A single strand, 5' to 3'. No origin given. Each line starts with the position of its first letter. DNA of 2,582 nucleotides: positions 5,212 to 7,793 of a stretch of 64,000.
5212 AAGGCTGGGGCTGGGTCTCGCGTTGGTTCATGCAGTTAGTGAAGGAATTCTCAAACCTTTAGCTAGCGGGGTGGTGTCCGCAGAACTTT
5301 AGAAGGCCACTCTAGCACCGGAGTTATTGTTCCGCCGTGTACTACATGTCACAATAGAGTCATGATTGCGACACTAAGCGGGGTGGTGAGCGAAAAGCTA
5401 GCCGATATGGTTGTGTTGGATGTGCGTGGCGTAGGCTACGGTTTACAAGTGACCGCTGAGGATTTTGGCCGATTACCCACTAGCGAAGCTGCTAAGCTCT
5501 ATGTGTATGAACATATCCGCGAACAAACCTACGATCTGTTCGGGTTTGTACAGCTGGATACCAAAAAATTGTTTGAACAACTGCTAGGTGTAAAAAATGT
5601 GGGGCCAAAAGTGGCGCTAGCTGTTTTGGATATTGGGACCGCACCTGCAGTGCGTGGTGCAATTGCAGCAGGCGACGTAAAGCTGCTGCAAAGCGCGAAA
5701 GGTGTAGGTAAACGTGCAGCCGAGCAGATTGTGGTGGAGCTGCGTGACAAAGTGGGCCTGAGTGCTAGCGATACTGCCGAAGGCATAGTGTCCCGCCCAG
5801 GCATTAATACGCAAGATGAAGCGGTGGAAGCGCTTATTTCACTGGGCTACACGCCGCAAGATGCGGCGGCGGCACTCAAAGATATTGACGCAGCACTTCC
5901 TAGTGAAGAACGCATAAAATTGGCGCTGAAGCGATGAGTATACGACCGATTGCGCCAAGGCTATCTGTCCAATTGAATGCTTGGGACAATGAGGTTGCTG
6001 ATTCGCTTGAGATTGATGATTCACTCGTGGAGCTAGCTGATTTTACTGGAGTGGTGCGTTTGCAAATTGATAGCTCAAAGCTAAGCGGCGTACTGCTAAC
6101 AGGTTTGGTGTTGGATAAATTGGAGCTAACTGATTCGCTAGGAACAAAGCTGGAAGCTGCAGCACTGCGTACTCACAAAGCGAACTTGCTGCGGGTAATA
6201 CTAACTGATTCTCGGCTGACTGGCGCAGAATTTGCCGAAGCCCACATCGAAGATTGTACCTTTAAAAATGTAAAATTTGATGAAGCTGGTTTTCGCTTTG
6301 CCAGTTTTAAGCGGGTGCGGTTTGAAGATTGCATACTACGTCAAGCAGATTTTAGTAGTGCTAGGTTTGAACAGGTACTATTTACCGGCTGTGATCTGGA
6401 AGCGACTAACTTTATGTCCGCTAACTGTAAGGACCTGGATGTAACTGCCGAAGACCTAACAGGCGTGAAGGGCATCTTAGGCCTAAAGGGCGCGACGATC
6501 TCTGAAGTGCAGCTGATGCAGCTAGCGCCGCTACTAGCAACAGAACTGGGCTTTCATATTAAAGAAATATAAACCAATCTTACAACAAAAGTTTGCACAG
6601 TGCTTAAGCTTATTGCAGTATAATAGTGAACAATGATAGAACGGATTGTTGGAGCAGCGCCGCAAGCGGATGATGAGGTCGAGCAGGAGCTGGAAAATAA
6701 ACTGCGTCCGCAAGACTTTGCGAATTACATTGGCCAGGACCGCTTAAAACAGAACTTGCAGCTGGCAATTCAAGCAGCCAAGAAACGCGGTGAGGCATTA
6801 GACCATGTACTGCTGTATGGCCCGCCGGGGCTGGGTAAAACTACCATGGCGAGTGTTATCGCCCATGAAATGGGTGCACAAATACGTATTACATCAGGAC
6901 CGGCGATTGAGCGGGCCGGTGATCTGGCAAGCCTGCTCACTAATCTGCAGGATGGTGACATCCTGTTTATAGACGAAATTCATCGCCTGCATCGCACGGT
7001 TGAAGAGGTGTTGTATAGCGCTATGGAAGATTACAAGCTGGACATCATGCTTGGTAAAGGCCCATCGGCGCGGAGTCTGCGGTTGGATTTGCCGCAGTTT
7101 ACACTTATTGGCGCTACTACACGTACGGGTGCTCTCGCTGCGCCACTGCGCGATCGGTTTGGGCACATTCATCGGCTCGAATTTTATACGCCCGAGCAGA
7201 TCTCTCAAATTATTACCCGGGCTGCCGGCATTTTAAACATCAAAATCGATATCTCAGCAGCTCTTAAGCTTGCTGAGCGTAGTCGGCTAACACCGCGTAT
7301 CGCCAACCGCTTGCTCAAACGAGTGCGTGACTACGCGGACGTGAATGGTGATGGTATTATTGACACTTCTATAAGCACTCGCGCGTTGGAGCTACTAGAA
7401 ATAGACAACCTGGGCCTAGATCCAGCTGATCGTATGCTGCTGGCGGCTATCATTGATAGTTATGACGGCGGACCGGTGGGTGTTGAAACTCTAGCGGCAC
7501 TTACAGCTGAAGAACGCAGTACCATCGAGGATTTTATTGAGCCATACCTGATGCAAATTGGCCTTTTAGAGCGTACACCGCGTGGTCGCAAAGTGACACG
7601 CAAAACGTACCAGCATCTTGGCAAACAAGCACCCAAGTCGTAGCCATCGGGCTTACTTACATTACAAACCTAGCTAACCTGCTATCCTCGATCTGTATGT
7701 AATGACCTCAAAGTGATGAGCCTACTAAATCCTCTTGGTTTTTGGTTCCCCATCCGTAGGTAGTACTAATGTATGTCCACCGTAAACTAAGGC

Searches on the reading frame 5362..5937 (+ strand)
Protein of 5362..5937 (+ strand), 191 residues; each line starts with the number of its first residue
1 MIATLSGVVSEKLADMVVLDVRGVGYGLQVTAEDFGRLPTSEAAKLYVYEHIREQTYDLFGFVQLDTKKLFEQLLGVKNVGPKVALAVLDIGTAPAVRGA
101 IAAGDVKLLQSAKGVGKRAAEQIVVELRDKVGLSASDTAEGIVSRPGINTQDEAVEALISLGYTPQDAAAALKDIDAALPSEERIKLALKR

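Call 10: search_protein_families(library=pfam, proteins=[window:5362-5937:+], max_evalue=0.001)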
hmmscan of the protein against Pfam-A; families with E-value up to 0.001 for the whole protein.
window:5362-5937:+ (191 aa): 4 families
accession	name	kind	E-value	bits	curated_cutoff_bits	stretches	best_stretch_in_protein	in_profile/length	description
PF01330.27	RuvA_N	-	4.3e-16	59.2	23.6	1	1-61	1-61/61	RuvA N terminal domain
PF14520.12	HHH_5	-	5.7e-14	52.8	27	1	71-129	1-57/57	Helix-hairpin-helix domain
PF07499.19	RuvA_C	-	1.3e-11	45.3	24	1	151-190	3-44/47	RuvA, C-terminal domain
PF00633.29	HHH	-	0.0004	20.5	24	0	71-91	10-30/30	Helix-hairpin-helix motif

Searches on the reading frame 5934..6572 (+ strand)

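Call 10: search_protein_families(library=pfam, proteins=[window:5934-6572:+], max_evalue=0.001)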
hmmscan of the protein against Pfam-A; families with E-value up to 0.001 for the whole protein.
window:5934-6572:+ (212 aa): 5 families
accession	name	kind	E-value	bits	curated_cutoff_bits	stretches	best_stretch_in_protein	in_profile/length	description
PF13599.13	Pentapeptide_4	-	3.4e-18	65.9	38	1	103-175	1-73/78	Pentapeptide repeat region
PF00805.28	Pentapeptide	-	2.9e-14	52.7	20.2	2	115-152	3-40/40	Pentapeptide repeats (8 copies)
PF13576.12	Pentapeptide_3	-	7.2e-10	39.4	27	2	91-134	2-48/48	Pentapeptide repeats (9 copies)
PF25296.1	Decapeptide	-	5e-05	23.5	45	1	117-176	9-68/74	Decapeptide repeat region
PF23894.2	LD_SV2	-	0.00024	21.8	29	0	105-165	17-77/92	SV2A/B/C luminal domain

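Call 78: search_protein_families(library=padloc, proteins=[window:5934-6572:+], max_evalue=0.01)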
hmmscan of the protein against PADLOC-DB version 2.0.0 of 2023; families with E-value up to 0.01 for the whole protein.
window:5934-6572:+ (212 aa): 0 families

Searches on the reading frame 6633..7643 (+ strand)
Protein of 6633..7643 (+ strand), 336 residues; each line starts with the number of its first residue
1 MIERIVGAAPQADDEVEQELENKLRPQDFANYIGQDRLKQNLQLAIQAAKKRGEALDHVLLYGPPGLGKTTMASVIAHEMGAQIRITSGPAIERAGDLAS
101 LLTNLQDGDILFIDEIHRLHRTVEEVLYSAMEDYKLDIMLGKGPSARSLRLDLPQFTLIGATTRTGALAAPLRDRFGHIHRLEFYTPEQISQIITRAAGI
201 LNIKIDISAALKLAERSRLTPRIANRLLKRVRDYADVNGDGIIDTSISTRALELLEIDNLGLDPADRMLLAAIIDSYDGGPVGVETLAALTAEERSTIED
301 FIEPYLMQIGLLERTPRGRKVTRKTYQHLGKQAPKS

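Call 37: find_encoding_contigs(protein=window:6633-7643:+, flank=2000, max_places=5)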
Protein window:6633-7643:+ (336 aa): no gene with exactly this product is on record in the collection.
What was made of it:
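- Tried and rejected: An exact-sequence lookup of the window's RuvB, to find the source contig, was not on record (call 37).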
